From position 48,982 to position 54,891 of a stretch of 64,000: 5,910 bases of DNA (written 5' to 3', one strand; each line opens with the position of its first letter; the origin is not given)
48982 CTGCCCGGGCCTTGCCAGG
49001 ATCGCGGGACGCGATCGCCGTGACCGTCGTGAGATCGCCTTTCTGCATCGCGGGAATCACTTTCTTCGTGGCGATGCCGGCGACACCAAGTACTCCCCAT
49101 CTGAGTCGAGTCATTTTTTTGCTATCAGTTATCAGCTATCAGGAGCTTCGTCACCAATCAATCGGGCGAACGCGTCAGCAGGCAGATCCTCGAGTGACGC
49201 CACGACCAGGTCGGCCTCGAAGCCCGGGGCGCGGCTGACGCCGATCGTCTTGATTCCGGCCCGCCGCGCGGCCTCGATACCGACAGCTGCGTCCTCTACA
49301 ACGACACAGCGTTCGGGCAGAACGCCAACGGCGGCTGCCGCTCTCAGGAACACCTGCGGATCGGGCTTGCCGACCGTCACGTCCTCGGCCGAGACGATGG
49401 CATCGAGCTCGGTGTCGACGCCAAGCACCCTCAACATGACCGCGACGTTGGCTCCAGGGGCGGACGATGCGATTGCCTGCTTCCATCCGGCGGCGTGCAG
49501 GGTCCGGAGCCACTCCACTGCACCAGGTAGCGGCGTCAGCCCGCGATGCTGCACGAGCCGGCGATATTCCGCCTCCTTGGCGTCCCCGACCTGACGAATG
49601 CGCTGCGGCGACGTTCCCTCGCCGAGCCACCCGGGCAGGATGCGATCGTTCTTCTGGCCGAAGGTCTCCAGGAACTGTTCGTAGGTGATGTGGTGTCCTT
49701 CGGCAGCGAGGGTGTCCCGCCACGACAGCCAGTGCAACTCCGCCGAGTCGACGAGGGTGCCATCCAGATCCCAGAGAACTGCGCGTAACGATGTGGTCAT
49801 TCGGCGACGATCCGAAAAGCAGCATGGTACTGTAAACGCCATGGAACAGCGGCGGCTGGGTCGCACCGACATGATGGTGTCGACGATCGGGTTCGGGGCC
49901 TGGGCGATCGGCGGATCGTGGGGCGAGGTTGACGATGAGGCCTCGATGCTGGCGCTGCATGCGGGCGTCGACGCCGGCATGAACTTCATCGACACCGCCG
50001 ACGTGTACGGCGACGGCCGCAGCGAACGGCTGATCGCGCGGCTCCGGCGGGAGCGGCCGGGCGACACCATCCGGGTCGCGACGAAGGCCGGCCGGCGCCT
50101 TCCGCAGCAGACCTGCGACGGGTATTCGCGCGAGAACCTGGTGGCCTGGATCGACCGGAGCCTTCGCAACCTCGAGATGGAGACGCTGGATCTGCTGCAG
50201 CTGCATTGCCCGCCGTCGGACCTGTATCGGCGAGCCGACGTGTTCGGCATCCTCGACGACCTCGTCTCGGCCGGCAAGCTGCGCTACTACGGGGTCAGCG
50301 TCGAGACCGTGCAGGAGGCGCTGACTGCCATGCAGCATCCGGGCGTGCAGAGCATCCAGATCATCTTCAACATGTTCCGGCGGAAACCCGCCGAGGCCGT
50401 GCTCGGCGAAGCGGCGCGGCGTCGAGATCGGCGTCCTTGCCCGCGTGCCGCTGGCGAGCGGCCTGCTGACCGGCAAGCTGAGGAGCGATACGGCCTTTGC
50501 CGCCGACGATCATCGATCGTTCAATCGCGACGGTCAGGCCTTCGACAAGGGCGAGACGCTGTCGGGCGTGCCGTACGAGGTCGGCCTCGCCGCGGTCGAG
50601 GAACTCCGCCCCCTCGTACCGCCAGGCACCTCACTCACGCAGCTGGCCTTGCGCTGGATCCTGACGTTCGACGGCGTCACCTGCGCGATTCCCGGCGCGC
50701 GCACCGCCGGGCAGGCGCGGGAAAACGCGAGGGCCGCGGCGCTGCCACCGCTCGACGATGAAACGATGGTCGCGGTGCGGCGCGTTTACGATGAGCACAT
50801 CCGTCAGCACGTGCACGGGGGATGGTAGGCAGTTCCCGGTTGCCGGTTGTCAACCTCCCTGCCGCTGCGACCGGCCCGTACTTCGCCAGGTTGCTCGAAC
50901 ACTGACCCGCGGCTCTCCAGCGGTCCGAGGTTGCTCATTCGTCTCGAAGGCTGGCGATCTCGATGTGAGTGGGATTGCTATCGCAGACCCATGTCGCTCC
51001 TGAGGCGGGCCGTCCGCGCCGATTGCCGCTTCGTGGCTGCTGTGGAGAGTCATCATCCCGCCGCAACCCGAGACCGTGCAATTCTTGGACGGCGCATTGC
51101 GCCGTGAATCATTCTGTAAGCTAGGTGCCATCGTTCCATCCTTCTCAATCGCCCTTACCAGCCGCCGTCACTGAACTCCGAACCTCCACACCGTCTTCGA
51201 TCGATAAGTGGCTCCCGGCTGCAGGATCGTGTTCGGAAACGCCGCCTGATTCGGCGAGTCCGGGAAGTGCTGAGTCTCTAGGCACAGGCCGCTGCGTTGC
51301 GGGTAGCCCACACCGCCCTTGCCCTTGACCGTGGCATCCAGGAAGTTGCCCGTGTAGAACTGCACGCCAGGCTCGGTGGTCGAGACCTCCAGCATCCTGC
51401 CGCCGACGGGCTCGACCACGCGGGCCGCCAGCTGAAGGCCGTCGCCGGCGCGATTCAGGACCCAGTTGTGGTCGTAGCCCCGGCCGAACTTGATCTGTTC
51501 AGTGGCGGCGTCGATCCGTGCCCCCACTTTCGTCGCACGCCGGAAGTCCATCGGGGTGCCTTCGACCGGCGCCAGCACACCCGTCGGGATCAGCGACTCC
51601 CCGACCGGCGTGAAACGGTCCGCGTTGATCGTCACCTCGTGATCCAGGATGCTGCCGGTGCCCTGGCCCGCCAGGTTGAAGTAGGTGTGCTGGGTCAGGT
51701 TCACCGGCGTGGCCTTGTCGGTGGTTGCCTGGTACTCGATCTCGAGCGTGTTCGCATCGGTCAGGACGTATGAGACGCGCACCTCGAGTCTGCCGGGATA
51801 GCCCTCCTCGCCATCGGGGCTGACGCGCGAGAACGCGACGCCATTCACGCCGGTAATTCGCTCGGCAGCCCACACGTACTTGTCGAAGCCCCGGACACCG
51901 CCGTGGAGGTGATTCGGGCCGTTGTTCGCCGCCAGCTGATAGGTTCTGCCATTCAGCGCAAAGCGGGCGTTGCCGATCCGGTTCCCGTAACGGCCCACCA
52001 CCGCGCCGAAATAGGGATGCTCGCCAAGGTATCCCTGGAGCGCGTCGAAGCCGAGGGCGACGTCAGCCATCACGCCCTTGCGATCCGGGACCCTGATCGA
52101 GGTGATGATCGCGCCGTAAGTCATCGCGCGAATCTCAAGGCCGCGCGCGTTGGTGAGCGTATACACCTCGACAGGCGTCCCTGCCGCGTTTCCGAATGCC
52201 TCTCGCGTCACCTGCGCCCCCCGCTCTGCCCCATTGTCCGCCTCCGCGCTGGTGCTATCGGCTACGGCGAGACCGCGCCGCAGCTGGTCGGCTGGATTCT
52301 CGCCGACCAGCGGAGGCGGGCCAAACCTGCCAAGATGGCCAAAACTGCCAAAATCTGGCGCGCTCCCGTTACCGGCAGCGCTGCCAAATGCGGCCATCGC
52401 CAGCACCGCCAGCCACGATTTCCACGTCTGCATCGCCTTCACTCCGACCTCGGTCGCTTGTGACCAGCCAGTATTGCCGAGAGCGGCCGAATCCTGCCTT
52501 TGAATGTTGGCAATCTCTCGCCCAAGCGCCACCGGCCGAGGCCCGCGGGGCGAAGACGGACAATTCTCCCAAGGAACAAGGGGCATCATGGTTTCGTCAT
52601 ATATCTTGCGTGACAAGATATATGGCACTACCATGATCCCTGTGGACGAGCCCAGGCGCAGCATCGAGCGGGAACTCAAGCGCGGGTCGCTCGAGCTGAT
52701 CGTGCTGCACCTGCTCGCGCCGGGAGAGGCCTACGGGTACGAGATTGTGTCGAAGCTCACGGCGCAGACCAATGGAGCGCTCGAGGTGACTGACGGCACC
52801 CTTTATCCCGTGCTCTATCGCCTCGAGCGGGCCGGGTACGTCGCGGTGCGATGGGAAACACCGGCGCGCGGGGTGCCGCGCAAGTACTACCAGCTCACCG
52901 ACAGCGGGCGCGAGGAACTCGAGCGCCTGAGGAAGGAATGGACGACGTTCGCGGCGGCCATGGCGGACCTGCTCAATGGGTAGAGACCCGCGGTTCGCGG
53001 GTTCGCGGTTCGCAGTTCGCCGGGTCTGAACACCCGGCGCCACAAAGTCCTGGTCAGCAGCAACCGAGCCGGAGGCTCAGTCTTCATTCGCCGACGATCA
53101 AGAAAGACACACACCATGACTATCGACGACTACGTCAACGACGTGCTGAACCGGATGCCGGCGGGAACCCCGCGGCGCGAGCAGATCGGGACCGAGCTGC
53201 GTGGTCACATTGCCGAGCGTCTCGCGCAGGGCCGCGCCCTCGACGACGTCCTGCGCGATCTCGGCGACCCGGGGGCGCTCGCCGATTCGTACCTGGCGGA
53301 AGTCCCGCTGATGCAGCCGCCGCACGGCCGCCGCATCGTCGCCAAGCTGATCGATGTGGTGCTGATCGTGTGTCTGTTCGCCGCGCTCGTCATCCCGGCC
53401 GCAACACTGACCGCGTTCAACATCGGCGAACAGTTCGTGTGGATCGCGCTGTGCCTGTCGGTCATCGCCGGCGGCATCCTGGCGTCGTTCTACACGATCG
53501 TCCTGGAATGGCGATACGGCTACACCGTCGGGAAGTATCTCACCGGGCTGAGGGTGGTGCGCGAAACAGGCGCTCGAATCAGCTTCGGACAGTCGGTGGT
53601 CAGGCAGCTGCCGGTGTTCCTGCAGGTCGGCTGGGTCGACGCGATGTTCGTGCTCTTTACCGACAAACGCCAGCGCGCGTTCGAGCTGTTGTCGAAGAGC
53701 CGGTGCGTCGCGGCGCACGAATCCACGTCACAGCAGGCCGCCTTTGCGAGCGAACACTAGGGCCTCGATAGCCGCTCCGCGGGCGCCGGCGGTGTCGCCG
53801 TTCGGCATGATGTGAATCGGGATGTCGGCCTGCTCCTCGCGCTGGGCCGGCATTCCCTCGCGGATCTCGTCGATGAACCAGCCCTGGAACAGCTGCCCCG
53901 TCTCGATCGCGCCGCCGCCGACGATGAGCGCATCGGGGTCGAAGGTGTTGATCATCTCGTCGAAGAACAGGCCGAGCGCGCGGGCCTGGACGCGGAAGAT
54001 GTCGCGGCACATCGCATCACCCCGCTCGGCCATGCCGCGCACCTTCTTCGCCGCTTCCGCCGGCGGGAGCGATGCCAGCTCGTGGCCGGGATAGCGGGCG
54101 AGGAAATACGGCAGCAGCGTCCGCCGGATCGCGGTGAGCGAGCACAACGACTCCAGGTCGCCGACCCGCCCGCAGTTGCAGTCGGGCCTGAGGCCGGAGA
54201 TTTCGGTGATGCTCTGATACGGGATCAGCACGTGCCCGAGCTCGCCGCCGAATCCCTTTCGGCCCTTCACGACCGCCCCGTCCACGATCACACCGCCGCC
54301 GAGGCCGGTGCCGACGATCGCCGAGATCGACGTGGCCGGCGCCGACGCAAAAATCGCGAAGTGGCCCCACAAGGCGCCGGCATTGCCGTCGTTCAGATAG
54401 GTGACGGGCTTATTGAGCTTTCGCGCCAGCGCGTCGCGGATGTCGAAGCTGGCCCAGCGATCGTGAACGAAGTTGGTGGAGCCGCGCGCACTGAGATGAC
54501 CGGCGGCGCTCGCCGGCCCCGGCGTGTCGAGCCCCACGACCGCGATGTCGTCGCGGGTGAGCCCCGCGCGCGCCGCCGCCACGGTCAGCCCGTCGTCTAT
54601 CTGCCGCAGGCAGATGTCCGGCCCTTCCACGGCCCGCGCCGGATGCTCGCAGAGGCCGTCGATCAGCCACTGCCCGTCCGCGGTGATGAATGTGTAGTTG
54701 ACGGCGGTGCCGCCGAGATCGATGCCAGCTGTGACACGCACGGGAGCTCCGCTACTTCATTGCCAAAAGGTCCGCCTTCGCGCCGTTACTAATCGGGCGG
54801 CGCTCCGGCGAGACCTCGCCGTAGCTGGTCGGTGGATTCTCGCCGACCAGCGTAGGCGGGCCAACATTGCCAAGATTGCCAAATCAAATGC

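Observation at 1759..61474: Large palindromes whose arms are locus-specific short tandem repeats fill at least 11 intergenic gaps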

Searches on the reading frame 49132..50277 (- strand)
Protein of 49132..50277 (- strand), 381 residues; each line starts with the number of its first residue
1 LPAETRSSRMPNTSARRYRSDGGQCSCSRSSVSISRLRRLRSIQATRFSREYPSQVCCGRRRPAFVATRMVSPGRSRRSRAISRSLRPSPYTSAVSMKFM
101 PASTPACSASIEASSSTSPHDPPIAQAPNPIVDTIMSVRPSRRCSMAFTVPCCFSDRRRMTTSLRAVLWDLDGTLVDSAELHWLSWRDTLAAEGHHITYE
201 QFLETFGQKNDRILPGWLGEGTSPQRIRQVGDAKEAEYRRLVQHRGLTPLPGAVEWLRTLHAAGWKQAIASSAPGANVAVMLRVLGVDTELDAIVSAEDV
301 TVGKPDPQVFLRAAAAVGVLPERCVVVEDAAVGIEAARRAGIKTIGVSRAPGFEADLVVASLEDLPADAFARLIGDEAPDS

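Call 79: search_protein_families(library=pfam, proteins=[window:49132-50277:-], max_evalue=0.00001)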
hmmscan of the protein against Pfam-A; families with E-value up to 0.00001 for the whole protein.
window:49132-50277:- (381 aa): 4 families
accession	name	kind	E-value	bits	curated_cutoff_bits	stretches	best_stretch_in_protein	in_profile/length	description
PF13419.12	HAD_2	-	3.7e-31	109.1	23.8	1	167-347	1-178/178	Haloacid dehalogenase-like hydrolase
PF00702.32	Hydrolase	-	2.3e-29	103.6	26.4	1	165-341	2-191/191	haloacid dehalogenase-like hydrolase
PF12710.13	HAD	-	4.6e-10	40.7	27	1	167-308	1-149/189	haloacid dehalogenase-like hydrolase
PF13242.12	Hydrolase_like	-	9.4e-08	32.3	22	1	302-348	2-49/75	HAD-hyrolase-like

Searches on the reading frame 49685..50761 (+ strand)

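Call 79: search_protein_families(library=pfam, proteins=[window:49685-50761:+], max_evalue=0.00001)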
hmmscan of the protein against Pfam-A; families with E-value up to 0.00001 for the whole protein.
window:49685-50761:+ (358 aa): 1 family
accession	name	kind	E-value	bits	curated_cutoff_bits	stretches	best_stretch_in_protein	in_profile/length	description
PF00248.27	Aldo_ket_red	-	1.8e-40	139.3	24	1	68-239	2-175/291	Aldo/keto reductase family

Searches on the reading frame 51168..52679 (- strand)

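Call 79: search_protein_families(library=pfam, proteins=[window:51168-52679:-], max_evalue=0.00001)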
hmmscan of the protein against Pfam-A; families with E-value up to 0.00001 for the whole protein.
window:51168-52679:- (503 aa): 1 family
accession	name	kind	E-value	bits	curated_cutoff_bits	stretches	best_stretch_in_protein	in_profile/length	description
PF01263.26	Aldose_epim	-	1.1e-96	324.1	27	1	172-497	2-297/299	Aldose 1-epimerase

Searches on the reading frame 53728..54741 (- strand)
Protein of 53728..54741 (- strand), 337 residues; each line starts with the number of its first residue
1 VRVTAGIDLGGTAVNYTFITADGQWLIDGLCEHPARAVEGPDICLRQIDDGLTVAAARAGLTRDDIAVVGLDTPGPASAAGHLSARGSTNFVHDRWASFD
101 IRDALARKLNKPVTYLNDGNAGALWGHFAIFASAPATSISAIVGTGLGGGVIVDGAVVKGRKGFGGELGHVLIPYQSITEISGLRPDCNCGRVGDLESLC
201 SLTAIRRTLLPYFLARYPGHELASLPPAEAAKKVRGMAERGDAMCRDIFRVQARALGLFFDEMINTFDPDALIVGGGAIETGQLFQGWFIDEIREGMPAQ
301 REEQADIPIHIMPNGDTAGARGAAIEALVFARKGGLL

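Call 22: search_protein_families(library=pfam, proteins=[window:53728-54741:-])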
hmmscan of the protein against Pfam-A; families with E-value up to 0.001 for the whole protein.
window:53728-54741:- (337 aa): 2 families
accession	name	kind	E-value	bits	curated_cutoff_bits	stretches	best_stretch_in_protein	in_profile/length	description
PF00480.26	ROK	-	3.9e-37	128.8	22.9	1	5-325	2-289/294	ROK family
PF01869.26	BcrAD_BadFG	-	7.4e-07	29.4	31.5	1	6-79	2-77/271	BadF/BadG/BcrA/BcrD ATPase family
